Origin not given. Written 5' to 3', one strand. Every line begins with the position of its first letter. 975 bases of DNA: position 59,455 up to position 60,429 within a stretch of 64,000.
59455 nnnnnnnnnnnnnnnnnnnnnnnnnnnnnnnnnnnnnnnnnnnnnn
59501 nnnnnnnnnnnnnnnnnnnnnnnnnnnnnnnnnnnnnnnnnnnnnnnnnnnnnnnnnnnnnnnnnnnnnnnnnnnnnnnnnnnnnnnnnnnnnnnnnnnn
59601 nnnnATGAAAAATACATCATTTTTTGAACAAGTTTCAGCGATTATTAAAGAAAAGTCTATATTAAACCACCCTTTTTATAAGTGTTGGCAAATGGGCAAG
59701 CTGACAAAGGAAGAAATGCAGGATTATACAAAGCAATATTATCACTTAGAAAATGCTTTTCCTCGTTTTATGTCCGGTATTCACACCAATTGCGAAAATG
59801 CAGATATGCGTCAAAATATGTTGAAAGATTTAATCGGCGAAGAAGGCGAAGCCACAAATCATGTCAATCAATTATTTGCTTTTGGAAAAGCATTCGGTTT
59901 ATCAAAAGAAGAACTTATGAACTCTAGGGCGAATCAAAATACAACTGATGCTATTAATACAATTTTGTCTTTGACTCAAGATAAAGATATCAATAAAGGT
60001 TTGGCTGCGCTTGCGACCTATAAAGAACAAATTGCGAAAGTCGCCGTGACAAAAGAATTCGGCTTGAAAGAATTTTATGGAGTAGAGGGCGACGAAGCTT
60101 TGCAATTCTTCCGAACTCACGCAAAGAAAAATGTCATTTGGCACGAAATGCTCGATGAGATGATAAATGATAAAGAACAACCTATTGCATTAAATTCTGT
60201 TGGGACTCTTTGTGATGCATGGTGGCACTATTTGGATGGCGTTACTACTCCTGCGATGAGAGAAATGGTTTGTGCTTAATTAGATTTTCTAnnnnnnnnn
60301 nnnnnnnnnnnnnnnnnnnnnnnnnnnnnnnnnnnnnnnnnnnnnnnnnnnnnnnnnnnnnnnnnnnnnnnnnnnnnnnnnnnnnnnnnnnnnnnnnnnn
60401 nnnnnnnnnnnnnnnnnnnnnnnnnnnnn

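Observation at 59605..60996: CADD/PqqC-like oxygenase and CofE-like gamma-glutamyl ligase adjacent to dCMP deaminase, MazG, folA and thyA: possible non-canonical route to a pABA-glutamate/folate moiety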

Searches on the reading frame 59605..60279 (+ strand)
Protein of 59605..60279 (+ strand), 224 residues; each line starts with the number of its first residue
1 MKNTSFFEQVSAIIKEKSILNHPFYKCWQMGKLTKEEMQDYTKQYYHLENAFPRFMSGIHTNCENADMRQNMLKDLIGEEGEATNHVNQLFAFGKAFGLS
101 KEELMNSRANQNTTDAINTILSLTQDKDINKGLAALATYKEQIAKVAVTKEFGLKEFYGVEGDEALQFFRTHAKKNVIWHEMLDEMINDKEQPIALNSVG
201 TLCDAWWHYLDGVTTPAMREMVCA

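Call 3: search_protein_families(library=pfam, proteins=[window:59605-60279:+], max_evalue=0.01)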
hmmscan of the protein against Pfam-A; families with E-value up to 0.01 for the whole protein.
window:59605-60279:+ (224 aa): 2 families
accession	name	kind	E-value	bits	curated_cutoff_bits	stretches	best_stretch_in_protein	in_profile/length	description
PF03070.21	TENA_THI-4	-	1.1e-21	78.1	22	1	16-211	8-209/210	TENA/THI-4/PQQC family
PF14518.11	Haem_oxygenas_2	-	7.3e-13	49.1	28.9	1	40-177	2-140/177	Iron-containing redox enzyme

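Call 4: search_protein_families(library=ncbifam, proteins=[window:59605-60279:+], max_evalue=0.01)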
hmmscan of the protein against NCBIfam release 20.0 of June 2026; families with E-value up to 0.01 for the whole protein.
window:59605-60279:+ (224 aa): 3 families
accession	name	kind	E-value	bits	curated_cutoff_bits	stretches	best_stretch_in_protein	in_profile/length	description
TIGR04305.1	fol_rel_CADD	subfamily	2e-55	187.7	200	1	6-214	1-211/212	CADD family putative folate metabolism protein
TIGR02111.1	PQQ_syn_pqqC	equivalog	4.7e-09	36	240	1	6-213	6-220/239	pyrroloquinoline-quinone synthase PqqC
NF042919.1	ChlAlygly_Syn_BesC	equivalog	5.8e-06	25.9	500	1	6-173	39-204/257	4-chloro-allylglycine synthase BesC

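Call 5: search_solved_structures(query=window:59605-60279:+, max_evalue=0.01, show_alignments=2)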
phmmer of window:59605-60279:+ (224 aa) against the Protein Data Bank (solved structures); distinct sequences matched with E-value up to 0.01: 9.
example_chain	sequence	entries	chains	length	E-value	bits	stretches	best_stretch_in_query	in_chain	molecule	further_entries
9pj4_A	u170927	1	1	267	3.7e-33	118.5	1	3-223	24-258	4-aminobenzoate synthase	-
1rcw_A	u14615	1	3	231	6.1e-30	108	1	5-211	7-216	CT610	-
8va9_A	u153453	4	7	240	1.3e-29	106.9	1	5-178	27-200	4-aminobenzoate synthase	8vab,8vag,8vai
3hlx_A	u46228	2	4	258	8.2e-06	29.1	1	19-108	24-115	Pyrroloquinoline-quinone synthase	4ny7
3hml_A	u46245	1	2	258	8.3e-06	29.1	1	19-108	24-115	Pyrroloquinoline-quinone synthase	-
3hnh_A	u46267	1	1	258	8.5e-06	29.1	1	19-108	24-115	Pyrroloquinoline-quinone synthase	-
1otw_A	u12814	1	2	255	4.2e-05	26.8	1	19-108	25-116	Coenzyme PQQ synthesis protein C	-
1otv_A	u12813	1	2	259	4.4e-05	26.7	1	19-108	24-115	Coenzyme PQQ synthesis protein C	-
7twa_A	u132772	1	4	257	0.00034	23.9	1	16-172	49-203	4-chloro-allylglycine synthase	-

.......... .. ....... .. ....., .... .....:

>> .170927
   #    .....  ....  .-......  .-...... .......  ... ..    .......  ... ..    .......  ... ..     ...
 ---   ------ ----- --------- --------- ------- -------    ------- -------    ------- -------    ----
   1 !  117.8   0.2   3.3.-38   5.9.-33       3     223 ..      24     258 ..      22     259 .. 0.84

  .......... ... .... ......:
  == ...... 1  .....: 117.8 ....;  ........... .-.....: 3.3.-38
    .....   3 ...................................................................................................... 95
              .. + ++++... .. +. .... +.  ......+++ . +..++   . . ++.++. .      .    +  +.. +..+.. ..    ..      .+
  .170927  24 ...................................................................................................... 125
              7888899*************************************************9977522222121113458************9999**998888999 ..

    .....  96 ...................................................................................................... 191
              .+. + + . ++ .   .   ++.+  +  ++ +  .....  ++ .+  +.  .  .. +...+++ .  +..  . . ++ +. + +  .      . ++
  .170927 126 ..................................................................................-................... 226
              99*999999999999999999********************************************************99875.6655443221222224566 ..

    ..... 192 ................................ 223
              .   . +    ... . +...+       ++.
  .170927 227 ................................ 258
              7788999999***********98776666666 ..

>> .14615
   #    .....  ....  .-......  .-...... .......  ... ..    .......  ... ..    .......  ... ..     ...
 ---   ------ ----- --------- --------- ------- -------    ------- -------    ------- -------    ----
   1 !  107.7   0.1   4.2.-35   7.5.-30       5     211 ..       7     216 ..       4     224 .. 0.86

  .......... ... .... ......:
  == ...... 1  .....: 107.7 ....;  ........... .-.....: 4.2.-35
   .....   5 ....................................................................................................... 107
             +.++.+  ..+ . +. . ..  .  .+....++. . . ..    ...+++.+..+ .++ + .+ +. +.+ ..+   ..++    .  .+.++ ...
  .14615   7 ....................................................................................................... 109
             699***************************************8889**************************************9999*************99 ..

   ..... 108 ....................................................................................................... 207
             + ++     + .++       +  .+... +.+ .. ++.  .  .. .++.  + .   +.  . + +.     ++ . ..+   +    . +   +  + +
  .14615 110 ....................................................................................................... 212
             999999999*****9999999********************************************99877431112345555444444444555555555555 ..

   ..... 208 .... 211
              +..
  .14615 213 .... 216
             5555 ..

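Call 8: find_homologous_proteins(query=window:59605-60279:+, max_evalue=0.00001)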
Query window:59605-60279:+ (224 aa): 55 proteins with E <= 0.00001 among 143 candidates.
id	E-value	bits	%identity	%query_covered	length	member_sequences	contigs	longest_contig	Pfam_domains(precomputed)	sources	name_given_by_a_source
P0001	3.4e-149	513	100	100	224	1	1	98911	PF03070.22,PF14518.12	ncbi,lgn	ncbi:MAG: iron-containing redox enzyme family protein [Patescibacteria group bacterium]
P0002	2.1e-111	389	74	100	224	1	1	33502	PF03070.22,PF14518.12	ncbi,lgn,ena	-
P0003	1.4e-109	383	73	99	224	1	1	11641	PF03070.22,PF14518.12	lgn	-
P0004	3.0e-109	382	74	100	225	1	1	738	PF03070.22,PF14518.12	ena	-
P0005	5.4e-109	381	73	100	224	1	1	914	PF03070.22,PF14518.12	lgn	-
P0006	1.3e-108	380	73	98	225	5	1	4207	PF03070.22,PF14518.12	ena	-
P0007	1.2e-107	377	72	100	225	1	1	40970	PF03070.22,PF14518.12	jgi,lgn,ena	-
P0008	7.3e-107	374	71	100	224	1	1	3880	PF03070.22,PF14518.12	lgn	-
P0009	2.1e-106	373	71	100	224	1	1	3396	PF03070.22,PF14518.12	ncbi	-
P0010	2.7e-106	372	71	100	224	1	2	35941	PF03070.22,PF14518.12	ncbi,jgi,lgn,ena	-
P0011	3.2e-106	372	71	100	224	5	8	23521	PF03070.22,PF14518.12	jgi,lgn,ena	-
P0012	8.4e-104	364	71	100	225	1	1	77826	PF03070.22,PF14518.12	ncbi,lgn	ncbi:MAG: CADD family putative folate metabolism protein [Patescibacteria group bacterium]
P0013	3.3e-101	356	69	100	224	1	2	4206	PF03070.22,PF14518.12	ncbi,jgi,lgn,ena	-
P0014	1.2e-100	354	70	97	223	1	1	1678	PF03070.22,PF14518.12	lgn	-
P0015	2.7e-99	349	68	97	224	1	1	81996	PF03070.22,PF14518.12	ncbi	-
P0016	1.8e-98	347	68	98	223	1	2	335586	PF03070.22,PF14518.12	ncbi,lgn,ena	-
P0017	3.6e-95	336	69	97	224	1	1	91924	PF03070.22,PF14518.12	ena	-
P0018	4.1e-95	336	68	97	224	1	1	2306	PF03070.22,PF14518.12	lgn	-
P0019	2.1e-94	333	67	100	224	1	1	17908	PF03070.22,PF14518.12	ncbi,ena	-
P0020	6.7e-94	332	68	98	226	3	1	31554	PF03070.22,PF14518.12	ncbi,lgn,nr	ncbi:MAG: iron-containing redox enzyme family protein [Candidatus Pacebacteria bacterium]|nr:iron-co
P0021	1.1e-93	331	67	97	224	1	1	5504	PF03070.22,PF14518.12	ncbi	-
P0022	3.8e-93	329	64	100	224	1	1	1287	PF03070.22,PF14518.12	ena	-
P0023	4.4e-93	329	67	97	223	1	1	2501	PF03070.22,PF14518.12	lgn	-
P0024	1.9e-92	327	67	96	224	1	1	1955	PF03070.22,PF14518.12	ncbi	-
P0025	1.7e-91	324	65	97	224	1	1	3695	PF03070.22,PF14518.12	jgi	jgi:pyrroloquinoline-quinone synthase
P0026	9.9e-90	318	71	87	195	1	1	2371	PF03070.22,PF14518.12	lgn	-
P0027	2.2e-89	317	65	96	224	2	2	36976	PF03070.22,PF14518.12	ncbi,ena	-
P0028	5.4e-88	312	73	81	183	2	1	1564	PF03070.22,PF14518.12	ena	-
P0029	2.5e-87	310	60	100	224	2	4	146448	PF03070.22,PF14518.12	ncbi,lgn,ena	-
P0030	8.7e-83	295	70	81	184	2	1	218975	PF03070.22,PF14518.12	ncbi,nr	ncbi:MAG: hypothetical protein G01um101424_51 [Parcubacteria group bacterium Gr01-1014_24]|nr:MAG: h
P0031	4.2e-77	277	57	97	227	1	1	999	PF03070.22,PF14518.12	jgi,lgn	-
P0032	1.0e-73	266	66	80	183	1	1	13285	PF03070.22,PF14518.12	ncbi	-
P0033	4.8e-73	264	55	95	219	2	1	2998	PF03070.22,PF14518.12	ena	-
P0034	7.4e-73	263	69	73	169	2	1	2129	PF03070.22,PF14518.12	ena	-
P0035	4.0e-72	261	67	78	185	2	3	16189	PF03070.22,PF14518.12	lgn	-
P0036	4.8e-72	260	69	75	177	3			PF03070.22,PF14518.12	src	-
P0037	9.7e-70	253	53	97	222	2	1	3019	PF03070.22,PF14518.12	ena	-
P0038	1.5e-69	252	53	97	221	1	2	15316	PF03070.22,PF14518.12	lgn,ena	-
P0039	3.2e-69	251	53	97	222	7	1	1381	PF03070.22,PF14518.12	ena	-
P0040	3.0e-64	235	51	97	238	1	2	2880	PF03070.22,PF14518.12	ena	-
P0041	3.2e-64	235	71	67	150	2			PF03070.22,PF14518.12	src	-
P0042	6.6e-61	224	49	97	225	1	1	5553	PF03070.22,PF14518.12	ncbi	-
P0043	1.2e-60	223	49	97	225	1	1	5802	PF03070.22,PF14518.12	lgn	-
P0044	3.2e-59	218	47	97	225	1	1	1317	PF03070.22,PF14518.12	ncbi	-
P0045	5.0e-59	218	47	97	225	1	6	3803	PF03070.22,PF14518.12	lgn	-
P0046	1.2e-58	217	46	97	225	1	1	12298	PF03070.22,PF14518.12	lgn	-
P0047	7.3e-58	214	47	97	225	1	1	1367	PF03070.22,PF14518.12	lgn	-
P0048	1.4e-57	213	47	97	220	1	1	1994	PF03070.22,PF14518.12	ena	-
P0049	9.6e-57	210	47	98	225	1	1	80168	PF03070.22,PF14518.12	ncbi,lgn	-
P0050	1.9e-34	137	38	93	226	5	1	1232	PF03070.22,PF14518.12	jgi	-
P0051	2.9e-34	137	34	94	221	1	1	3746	PF03070.22,PF14518.12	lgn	-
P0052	8.7e-32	129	33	94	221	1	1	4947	PF03070.22,PF14518.12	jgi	jgi:pyrroloquinoline-quinone synthase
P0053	1.3e-29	122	42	67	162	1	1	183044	PF03070.22,PF14518.12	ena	-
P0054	6.8e-27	113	30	92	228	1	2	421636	PF03070.22,PF14518.12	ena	-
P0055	3.8e-26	110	31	100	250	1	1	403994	PF03070.22,PF14518.12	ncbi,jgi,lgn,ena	-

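Call 10: find_encoding_contigs(protein=P0001, flank=10000, max_places=3)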
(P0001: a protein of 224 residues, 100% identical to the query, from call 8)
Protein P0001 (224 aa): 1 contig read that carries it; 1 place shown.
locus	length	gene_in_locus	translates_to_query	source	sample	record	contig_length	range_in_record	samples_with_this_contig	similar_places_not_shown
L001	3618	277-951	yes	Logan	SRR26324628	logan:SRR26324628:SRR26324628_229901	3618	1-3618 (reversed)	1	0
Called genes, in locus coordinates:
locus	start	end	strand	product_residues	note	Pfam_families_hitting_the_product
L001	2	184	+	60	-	?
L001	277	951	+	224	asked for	PF03070:TENA_THI-4, PF14518:Haem_oxygenas_2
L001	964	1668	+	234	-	PF01996:F420_ligase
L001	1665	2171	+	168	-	PF00383:dCMP_cyt_deam_1, PF14437:MafB19-deam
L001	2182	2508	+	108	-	PF12643:MazG-like (weak)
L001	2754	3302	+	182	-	-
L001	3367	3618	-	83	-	?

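Call 14: find_related_loci(query=A1, collection=genome_contigs, flank=10000)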
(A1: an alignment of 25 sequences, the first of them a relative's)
Query A1 (224 aa) in genome_contigs; peptide patterns used: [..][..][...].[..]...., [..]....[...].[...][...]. (x = any residue, [..] = any of these).
600 stretches matched a pattern (row limit reached: there are more); 569 encode a relative of the query (tblastn E <= 1e-3); the best 80 are kept; 80 distinct loci.
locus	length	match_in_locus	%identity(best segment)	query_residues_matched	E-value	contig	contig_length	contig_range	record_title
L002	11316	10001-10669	72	1-223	3e-115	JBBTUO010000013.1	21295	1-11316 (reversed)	MAG: Patescibacteria group bacterium isolate H41-bin128_1 H41_bin128_1_000000000013, whole genome shotgun sequence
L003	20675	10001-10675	71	1-223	4e-110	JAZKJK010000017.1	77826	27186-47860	MAG: Patescibacteria group bacterium isolate ADI_DC_SW_02_SPN_11032020-bin106_1 DCSW02SPN_B106_1_000000000017, whole gen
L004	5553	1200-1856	49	1-218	1e-67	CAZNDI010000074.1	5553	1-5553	MAG TPA_asm: uncultured Candidatus Peribacteria bacterium isolate binchicken_co73_89 genome assembly, contig: NODE_3909_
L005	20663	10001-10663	47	1-220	3e-63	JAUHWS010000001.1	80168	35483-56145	MAG: bacterium isolate 2_bin.3 NODE_333_length_80168_cov_3.405017, whole genome shotgun sequence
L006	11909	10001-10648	36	6-213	2e-46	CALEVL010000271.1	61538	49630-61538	MAG TPA_asm: uncultured Ignavibacteria bacterium isolate SRR5576004_bin.128_CONCOCT_v1.1_MAG genome assembly, contig: ER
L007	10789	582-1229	37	6-213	4e-46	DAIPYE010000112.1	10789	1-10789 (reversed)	MAG TPA_asm: Bacteroidota bacterium isolate CTOTU2443 NODE_2580_length_10789_cov_3.913546, whole genome shotgun sequence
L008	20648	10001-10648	37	6-213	2e-45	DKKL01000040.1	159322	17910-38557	MAG TPA_asm: Ignavibacteria bacterium UBA6667 UBA6667_contig_552, whole genome shotgun sequence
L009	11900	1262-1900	36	6-213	4e-45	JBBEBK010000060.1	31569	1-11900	MAG: Chloroflexota bacterium isolate LejiaF_70_16 Lejia_F_2107_length_31569_cov_9, whole genome shotgun sequence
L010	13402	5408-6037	37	9-213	3e-45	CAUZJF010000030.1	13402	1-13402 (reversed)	MAG: Dehalococcoidia bacterium isolate CB27_Tmax.29 genome assembly, contig: Ga0310121_10003909, whole genome shotgun se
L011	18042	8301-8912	39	14-213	1e-44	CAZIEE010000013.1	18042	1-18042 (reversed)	MAG TPA_asm: uncultured Methanosarcinales archaeon isolate SRP090828_co1_47 genome assembly, contig: NODE_497_length_180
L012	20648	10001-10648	35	6-213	2e-44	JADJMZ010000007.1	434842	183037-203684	MAG: Ignavibacteria bacterium isolate EsbW_18-Q3-R4-48_MAXAC.017 tig00004984-10-4350750, whole genome shotgun sequence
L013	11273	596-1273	35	1-219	4e-44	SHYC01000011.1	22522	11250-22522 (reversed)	MAG: Dehalococcoidia bacterium isolate Baikal-deep-G109 BACOMB-C10838, whole genome shotgun sequence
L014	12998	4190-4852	35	1-213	5e-44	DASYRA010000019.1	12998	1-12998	MAG TPA_asm: Candidatus Limnocylindria bacterium isolate SMAG_U4499 k141_2140232, whole genome shotgun sequence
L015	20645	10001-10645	36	10-219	3e-44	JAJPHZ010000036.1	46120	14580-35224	MAG: Proteobacteria bacterium isolate Centralia_MAG_231 k107_23675995, whole genome shotgun sequence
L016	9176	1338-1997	34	2-213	3e-44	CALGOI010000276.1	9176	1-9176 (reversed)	MAG TPA_asm: uncultured Ignavibacteriae bacterium isolate SRR7515931_bin.151_CONCOCT_v1.1_MAG genome assembly, contig: E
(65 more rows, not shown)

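Call 19: find_encoding_contigs(protein=P0016, flank=10000, max_places=2)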
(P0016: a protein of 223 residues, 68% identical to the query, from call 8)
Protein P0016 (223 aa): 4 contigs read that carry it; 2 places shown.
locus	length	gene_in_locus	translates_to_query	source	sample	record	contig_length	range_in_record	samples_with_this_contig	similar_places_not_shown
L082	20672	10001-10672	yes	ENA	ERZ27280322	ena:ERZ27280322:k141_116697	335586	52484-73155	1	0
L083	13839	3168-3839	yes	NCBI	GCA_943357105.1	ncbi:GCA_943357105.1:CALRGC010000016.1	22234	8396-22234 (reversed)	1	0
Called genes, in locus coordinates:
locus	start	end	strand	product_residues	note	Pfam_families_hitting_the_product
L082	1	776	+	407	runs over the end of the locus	PF12704:MacB_PCD, PF02687:FtsX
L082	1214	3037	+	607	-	PF01807:Zn_ribbon_DnaG, PF08275:DNAG_N, PF01751:Toprim, PF13155:Toprim_2, PF13662:Toprim_4, PF10410:DnaB_bind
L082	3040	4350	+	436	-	PF00140:Sigma70_r1_2, PF04542:Sigma70_r2, PF04539:Sigma70_r3, PF04545:Sigma70_r4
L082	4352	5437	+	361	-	PF03033:Glyco_transf_28, PF04101:Glyco_tran_28_C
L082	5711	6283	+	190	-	PF01997:Translin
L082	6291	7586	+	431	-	PF08245:Mur_ligase_M, PF02875:Mur_ligase_C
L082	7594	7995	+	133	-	PF04977:DivIC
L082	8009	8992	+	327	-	PF13623:SurA_N_2 (weak), PF13624:SurA_N_3 (weak), PF13145:Rotamase_2, PF13616:Rotamase_3, PF00639:Rotamase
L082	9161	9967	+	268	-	PF00809:Pterin_bind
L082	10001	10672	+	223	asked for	PF03070:TENA_THI-4, PF14518:Haem_oxygenas_2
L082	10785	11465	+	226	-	PF02463:SMC_N (faint), PF00005:ABC_tran, PF13304:AAA_21 (faint)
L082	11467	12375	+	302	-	PF18075:FtsX_ECD, PF02687:FtsX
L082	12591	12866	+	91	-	PF02583:Trns_repr_metal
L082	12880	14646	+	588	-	PF00403:HMA, PF13386:DsbD_2, PF13473:Cupredoxin_1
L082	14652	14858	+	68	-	PF00403:HMA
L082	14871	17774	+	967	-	PF00403:HMA, PF08282:Hydrolase_3 (faint), PF00403:HMA, PF00122:E1-E2_ATPase, PF00702:Hydrolase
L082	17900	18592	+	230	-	PF05050:Methyltransf_21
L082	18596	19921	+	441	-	PF22053:DUF6938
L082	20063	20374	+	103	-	-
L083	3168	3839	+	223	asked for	PF03070:TENA_THI-4, PF14518:Haem_oxygenas_2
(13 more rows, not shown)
